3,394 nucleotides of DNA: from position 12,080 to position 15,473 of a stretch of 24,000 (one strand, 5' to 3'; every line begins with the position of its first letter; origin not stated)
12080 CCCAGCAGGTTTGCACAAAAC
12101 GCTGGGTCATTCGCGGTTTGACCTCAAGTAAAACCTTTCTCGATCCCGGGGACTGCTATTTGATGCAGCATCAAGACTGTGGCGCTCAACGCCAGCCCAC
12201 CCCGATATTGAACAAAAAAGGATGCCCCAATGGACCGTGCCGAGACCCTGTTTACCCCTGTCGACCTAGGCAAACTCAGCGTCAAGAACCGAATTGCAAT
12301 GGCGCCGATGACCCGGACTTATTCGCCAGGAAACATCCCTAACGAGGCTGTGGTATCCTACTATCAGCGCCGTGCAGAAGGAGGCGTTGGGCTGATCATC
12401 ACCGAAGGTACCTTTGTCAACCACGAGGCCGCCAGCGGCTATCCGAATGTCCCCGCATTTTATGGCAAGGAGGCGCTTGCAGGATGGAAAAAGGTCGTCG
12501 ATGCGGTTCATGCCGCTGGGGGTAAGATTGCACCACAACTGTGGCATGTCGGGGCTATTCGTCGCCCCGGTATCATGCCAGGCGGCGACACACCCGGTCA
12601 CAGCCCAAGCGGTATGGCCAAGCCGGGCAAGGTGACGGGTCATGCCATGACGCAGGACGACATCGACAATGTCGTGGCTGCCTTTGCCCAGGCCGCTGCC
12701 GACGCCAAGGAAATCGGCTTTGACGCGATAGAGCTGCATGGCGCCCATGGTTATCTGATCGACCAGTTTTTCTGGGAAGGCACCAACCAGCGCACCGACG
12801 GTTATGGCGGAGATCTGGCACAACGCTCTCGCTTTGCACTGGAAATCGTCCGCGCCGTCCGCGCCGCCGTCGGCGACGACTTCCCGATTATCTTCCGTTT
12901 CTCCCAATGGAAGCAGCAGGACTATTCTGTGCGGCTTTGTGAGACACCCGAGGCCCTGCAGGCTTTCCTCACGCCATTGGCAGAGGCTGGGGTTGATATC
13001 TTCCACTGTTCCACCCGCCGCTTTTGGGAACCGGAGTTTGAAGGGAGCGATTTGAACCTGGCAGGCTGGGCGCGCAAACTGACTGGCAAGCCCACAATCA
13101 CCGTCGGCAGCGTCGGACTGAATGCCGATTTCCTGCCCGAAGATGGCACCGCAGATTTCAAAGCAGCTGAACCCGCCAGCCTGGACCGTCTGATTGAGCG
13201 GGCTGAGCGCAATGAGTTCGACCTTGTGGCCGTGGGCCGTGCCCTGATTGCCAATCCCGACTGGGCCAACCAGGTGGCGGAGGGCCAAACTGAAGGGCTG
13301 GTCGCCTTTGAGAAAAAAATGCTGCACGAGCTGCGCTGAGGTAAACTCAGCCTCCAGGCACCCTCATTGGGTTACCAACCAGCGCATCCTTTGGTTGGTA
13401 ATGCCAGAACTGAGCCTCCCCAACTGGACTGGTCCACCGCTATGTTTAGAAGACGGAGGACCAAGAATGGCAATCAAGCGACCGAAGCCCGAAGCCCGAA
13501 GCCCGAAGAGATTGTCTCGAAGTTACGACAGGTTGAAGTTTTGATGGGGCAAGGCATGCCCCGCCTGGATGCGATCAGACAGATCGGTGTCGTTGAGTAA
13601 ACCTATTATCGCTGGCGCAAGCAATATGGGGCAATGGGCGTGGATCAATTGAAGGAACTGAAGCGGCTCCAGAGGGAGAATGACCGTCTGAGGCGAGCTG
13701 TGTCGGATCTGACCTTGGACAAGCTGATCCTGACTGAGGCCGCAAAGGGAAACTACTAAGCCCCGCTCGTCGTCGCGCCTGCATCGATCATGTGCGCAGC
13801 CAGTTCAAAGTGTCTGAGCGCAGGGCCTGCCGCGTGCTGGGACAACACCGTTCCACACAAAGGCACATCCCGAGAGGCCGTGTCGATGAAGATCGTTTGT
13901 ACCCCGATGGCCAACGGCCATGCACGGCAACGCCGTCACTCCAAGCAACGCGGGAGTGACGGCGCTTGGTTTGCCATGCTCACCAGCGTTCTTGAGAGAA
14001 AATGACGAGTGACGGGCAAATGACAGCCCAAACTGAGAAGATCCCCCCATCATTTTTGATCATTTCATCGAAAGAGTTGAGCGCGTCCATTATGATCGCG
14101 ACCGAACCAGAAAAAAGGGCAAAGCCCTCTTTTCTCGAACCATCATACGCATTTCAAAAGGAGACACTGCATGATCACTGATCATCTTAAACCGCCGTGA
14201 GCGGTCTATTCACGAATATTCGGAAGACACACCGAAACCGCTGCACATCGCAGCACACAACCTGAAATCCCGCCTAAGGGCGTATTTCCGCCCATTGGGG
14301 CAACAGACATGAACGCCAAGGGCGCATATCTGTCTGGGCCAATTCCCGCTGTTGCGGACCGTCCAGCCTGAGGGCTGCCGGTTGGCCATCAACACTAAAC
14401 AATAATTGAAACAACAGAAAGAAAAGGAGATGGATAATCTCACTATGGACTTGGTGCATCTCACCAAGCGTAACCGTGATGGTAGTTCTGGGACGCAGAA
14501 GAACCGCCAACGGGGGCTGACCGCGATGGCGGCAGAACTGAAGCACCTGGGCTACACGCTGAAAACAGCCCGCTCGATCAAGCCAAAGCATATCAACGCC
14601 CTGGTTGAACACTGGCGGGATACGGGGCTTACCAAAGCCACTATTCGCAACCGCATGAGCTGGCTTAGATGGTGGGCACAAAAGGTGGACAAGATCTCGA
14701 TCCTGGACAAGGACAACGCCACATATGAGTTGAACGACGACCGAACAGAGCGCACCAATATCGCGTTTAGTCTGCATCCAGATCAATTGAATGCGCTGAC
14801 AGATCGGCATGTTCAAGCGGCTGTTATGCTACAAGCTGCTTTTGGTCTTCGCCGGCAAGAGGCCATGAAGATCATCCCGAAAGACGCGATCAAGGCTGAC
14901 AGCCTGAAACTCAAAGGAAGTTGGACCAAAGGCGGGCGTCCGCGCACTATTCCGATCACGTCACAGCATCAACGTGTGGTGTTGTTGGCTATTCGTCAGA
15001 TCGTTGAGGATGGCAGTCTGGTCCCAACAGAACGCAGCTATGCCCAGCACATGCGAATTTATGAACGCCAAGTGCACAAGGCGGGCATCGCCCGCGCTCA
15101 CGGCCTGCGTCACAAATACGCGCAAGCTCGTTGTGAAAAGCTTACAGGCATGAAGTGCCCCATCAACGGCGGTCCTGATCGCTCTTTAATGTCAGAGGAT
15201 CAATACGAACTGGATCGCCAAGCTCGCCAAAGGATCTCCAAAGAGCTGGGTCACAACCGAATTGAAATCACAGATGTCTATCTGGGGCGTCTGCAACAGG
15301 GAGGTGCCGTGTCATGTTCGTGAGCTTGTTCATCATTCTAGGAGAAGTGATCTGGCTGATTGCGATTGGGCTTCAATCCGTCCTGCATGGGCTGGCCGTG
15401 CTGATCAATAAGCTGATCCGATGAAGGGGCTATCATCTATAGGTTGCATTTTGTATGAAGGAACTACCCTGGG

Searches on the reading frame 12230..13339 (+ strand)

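Call 7: search_protein_families(library=ncbifam, proteins=[window:12230-13339:+], max_evalue=0.01)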
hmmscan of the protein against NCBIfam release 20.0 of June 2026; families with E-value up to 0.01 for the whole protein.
window:12230-13339:+ (369 aa): 8 families
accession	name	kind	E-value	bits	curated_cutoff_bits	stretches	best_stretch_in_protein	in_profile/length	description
NF007899.0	PRK10605.1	subfamily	3.4e-56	191.1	403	1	4-217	3-229/365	N-ethylmaleimide reductase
NF041087.1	bile_acid_BaiCD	equivalog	2.6e-53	181.1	825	2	5-261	2-250/642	bile acid Fe-S flavoenzyme BaiCD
TIGR03997.1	mycofact_OYE_2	equivalog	3.7e-53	180.9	793.15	1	7-239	2-231/645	mycofactocin system FadH/OYE family oxidoreductase 2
NF010047.0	PRK13523.1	equivalog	4.9e-47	160.6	431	1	5-354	3-325/339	NADPH dehydrogenase NamA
NF006101.0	PRK08255.1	equivalog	1.8e-45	155.3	1078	1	5-295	397-696/768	bifunctional salicylyl-CoA 5-hydroxylase/oxidoreductase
NF045592.1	bili_reduct_N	equivalog_domain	9.7e-42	143.4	425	2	7-261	2-250/363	bilirubin reductase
NF045599.1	bili_reduct_long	exception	2.2e-37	128.6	750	2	7-261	1-253/641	bilirubin reductase, long form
TIGR03996.1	mycofact_OYE_1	hypoth_equivalog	5.3e-27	94.6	627.9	1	11-225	6-212/633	mycofactocin system FadH/OYE family oxidoreductase 1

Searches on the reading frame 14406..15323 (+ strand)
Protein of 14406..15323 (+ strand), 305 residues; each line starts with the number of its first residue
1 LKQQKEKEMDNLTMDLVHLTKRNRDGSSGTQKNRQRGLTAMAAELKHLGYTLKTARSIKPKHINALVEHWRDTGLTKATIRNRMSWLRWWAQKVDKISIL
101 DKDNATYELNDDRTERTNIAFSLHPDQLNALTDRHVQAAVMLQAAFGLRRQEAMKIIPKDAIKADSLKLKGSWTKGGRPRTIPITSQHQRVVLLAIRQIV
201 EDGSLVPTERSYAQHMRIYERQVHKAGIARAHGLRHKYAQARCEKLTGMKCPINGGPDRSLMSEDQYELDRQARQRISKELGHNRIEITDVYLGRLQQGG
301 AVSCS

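Call 5: search_protein_families(library=pfam, proteins=[window:14406-15323:+], max_evalue=0.01)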
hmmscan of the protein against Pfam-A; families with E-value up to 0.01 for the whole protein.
window:14406-15323:+ (305 aa): 4 families
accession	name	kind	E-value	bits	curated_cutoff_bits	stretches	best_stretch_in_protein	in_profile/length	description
PF12834.13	Phage_int_SAM_2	-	2e-17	63.9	22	1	9-91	1-85/91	Phage integrase, N-terminal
PF12835.12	Integrase_1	-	6.3e-13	49.3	23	1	132-240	29-148/149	Integrase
PF00589.27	Phage_integrase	-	0.0001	22.6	27.1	1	135-240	23-138/172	Phage integrase family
PF02899.23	Phage_int_SAM_1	-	0.0061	17.3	22.3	0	23-88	11-73/83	Phage integrase, N-terminal SAM-like domain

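Call 6: search_protein_families(library=padloc, proteins=[window:14406-15323:+], max_evalue=0.1)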
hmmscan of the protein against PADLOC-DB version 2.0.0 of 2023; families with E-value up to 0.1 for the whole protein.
window:14406-15323:+ (305 aa): 0 families

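Call 7: search_protein_families(library=ncbifam, proteins=[window:14406-15323:+], max_evalue=0.01)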
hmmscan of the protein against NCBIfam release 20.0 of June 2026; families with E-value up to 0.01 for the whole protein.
window:14406-15323:+ (305 aa): 1 family
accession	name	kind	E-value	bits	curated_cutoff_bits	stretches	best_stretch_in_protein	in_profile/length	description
TIGR02224.1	recomb_XerC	equivalog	2.9e-06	26.9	335.15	1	21-192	8-184/295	tyrosine recombinase XerC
